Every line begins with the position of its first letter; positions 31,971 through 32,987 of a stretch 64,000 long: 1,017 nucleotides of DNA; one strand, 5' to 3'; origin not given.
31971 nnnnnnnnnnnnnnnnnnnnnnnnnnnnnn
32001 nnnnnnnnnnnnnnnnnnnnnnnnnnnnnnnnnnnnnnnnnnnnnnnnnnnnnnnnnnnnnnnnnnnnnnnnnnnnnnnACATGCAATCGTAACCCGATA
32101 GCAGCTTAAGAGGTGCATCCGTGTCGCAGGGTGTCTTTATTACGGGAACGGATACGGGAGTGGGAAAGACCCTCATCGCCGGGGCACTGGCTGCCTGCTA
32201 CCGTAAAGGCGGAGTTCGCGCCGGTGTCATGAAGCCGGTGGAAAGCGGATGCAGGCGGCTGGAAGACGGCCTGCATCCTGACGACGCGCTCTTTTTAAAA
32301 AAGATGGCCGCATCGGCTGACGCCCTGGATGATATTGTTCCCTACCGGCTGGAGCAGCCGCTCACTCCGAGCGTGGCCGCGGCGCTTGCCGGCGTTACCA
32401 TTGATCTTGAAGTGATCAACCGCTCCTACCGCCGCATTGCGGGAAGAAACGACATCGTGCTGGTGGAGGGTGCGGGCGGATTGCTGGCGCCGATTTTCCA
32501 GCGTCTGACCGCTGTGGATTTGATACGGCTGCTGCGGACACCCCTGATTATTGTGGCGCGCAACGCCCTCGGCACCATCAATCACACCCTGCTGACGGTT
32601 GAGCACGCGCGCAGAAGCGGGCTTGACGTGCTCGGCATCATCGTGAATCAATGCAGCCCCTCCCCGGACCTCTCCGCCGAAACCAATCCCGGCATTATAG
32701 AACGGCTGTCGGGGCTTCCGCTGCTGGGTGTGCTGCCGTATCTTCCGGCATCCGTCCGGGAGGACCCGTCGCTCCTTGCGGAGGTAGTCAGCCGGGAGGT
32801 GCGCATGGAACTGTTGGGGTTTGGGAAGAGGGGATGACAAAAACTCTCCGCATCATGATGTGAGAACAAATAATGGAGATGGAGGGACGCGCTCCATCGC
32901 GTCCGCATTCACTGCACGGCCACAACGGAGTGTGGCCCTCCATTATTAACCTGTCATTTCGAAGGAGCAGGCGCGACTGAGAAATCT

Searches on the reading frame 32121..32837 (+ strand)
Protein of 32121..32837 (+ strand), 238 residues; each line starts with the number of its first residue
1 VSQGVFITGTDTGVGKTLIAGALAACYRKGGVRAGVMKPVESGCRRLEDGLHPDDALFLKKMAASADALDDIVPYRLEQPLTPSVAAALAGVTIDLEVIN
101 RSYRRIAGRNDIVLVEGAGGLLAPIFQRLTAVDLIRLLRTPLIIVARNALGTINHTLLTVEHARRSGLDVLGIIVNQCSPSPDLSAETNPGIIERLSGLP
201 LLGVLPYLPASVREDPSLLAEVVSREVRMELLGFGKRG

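Call 83: search_protein_families(library=pfam, proteins=[window:32121-32837:+], max_evalue=0.00001)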
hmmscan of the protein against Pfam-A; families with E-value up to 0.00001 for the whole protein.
window:32121-32837:+ (238 aa): 2 families
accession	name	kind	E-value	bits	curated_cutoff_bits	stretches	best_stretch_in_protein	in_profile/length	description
PF13500.12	AAA_26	-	4.6e-50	170.7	27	1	3-213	1-196/198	AAA domain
PF01656.29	CbiA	-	5.2e-10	39.8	25.4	1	5-210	1-114/125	CobQ/CobB/MinD/ParA nucleotide binding domain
